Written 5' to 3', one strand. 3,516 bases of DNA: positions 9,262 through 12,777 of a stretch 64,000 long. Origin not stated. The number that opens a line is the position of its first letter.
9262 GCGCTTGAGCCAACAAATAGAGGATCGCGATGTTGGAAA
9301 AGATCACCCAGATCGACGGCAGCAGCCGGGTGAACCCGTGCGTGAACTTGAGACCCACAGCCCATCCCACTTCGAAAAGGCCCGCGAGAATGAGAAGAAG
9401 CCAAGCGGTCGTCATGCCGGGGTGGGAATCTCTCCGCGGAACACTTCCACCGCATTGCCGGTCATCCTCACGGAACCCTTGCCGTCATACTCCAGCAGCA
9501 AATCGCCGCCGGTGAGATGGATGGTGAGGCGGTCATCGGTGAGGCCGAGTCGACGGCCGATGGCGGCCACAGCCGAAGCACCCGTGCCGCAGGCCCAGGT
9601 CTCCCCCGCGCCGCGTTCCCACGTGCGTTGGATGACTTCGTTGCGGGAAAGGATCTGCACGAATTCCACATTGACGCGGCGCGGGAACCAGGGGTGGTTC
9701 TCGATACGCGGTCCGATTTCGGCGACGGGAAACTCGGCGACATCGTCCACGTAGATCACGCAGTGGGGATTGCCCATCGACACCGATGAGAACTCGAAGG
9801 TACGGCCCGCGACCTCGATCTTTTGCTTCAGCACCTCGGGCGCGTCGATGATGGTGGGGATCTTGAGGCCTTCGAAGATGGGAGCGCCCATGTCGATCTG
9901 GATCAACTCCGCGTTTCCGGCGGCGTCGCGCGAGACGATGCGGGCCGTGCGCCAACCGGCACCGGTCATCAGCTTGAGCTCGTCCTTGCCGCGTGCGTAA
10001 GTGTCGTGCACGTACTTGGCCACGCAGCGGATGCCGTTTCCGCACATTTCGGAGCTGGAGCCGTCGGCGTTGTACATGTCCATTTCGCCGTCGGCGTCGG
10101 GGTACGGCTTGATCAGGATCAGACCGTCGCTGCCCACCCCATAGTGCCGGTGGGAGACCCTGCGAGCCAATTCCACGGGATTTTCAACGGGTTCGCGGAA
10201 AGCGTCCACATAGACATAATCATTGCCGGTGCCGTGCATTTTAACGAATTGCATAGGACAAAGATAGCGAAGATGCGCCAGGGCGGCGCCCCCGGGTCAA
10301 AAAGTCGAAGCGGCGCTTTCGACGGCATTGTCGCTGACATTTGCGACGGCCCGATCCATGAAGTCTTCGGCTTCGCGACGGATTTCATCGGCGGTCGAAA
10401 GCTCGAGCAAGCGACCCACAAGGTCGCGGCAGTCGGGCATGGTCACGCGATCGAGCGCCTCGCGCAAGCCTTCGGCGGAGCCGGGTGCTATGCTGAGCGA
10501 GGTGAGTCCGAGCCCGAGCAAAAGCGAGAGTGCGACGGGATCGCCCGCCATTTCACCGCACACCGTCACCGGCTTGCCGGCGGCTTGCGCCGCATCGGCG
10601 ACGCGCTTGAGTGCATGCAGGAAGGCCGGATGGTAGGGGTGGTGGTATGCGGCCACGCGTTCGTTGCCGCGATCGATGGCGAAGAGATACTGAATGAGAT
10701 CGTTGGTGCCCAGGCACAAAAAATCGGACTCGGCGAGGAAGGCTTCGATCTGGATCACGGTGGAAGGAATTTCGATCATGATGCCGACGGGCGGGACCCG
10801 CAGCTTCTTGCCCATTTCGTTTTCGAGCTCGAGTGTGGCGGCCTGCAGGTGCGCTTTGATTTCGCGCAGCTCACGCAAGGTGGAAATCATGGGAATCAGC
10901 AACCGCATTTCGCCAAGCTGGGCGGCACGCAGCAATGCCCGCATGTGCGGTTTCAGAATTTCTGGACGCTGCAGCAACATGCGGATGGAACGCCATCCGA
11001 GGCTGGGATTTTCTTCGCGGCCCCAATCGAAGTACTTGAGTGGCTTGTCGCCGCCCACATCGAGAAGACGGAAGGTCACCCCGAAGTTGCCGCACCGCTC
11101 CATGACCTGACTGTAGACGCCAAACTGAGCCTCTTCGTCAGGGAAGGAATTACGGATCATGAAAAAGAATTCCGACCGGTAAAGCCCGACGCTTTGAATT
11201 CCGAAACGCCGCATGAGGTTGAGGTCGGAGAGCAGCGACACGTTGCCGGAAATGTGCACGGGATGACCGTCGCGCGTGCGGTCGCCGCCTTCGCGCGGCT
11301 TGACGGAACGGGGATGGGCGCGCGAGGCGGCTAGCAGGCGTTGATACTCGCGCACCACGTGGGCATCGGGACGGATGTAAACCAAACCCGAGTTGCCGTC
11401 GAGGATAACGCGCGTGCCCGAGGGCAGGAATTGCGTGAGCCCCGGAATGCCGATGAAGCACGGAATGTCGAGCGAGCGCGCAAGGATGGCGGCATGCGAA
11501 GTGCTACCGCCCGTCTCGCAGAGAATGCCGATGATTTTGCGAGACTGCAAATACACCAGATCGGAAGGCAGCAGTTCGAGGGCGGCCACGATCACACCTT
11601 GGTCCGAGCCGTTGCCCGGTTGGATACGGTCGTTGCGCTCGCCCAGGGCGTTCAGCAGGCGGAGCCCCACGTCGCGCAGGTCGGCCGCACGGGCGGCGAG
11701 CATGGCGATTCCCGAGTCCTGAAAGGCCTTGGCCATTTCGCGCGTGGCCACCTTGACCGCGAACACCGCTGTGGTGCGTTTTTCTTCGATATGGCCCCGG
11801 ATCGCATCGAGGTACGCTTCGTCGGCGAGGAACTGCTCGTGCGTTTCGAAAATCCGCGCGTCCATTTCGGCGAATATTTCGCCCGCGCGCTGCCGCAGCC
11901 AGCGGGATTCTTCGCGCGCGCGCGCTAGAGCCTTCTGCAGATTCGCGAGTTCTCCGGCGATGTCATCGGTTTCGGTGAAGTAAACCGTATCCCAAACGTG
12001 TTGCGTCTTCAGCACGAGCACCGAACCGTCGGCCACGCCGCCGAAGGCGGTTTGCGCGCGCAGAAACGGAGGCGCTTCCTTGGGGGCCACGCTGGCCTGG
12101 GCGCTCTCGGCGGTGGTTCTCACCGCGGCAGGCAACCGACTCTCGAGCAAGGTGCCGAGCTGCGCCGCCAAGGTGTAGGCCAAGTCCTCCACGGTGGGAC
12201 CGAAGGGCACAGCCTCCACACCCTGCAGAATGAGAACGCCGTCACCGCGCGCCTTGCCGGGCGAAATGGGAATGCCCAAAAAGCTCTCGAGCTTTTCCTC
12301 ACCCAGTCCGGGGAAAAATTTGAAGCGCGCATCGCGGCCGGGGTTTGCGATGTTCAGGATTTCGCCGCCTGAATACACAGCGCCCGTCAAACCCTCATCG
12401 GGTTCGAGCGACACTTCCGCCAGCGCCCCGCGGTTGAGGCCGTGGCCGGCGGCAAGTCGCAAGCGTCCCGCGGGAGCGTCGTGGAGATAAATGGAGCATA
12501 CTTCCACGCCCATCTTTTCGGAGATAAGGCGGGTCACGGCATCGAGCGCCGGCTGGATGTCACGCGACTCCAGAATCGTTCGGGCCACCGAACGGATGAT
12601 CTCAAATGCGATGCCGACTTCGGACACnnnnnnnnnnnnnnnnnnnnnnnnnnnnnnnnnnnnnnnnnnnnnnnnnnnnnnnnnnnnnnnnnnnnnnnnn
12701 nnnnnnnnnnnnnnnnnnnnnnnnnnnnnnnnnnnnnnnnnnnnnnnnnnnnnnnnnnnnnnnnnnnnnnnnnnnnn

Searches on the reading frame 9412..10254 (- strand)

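Call 10: search_protein_families(library=pfam, proteins=[window:9412-10254:-], max_evalue=0.001)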
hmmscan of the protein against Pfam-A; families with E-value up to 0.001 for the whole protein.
window:9412-10254:- (280 aa): 1 family
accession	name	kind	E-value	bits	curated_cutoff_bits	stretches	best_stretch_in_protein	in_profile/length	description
PF01678.24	DAP_epimerase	-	6e-58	194.6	34.7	2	157-269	2-119/121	Diaminopimelate epimerase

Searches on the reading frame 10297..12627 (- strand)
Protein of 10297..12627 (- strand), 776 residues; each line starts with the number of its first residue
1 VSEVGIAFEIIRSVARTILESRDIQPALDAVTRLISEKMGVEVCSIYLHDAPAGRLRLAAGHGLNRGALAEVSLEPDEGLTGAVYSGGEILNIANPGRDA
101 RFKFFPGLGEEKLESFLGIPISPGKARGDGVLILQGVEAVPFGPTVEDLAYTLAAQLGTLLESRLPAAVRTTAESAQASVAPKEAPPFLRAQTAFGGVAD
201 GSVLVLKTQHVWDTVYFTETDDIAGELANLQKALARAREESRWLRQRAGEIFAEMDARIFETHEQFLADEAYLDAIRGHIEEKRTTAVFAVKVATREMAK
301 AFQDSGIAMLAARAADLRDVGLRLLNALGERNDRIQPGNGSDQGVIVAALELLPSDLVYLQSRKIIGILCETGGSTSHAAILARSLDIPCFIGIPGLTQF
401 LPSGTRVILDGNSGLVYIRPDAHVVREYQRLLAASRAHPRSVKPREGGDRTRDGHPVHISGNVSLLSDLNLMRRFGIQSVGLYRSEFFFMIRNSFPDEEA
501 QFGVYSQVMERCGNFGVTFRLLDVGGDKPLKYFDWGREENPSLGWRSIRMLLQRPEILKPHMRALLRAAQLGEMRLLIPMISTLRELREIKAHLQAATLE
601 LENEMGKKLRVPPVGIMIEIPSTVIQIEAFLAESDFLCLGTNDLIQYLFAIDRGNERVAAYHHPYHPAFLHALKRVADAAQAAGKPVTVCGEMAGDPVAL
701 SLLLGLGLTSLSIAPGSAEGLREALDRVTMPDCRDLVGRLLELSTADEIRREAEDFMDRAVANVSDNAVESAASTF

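Call 10: search_protein_families(library=pfam, proteins=[window:10297-12627:-], max_evalue=0.001)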
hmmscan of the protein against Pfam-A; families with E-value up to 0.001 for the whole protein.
window:10297-12627:- (776 aa): 6 families
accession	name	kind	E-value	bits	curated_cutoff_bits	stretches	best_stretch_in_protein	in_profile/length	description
PF02896.24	PEP-utilizers_C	-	7.9e-87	291.6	22.8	1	449-728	12-291/293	PEP-utilising enzyme, PEP-binding domain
PF00391.29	PEP-utilizers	-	6.9e-20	70.9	23.1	1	342-414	2-72/72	PEP-utilising enzyme, mobile domain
PF05524.18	PEP-utilisers_N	-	3.8e-18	66.2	24.4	1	193-313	4-121/121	PEP-utilising enzyme, N-terminal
PF01590.32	GAF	-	4.9e-11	43.7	22.4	1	23-159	1-131/133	GAF domain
PF13185.12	GAF_2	-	4e-08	34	28.6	1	22-162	2-136/136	GAF domain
PF13492.12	GAF_3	-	0.0003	21.6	27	1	28-162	6-128/129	GAF domain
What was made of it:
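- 10297..12627 (-): ptsP-like GAF–enzyme I (PEP-utilising) gene, last gene of the conserved glgM-glgE-orf96-ptsP block. Pfam GAF, PEP-utilisers_N, PEP-utilizers and PEP-utilizers_C (call 10).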
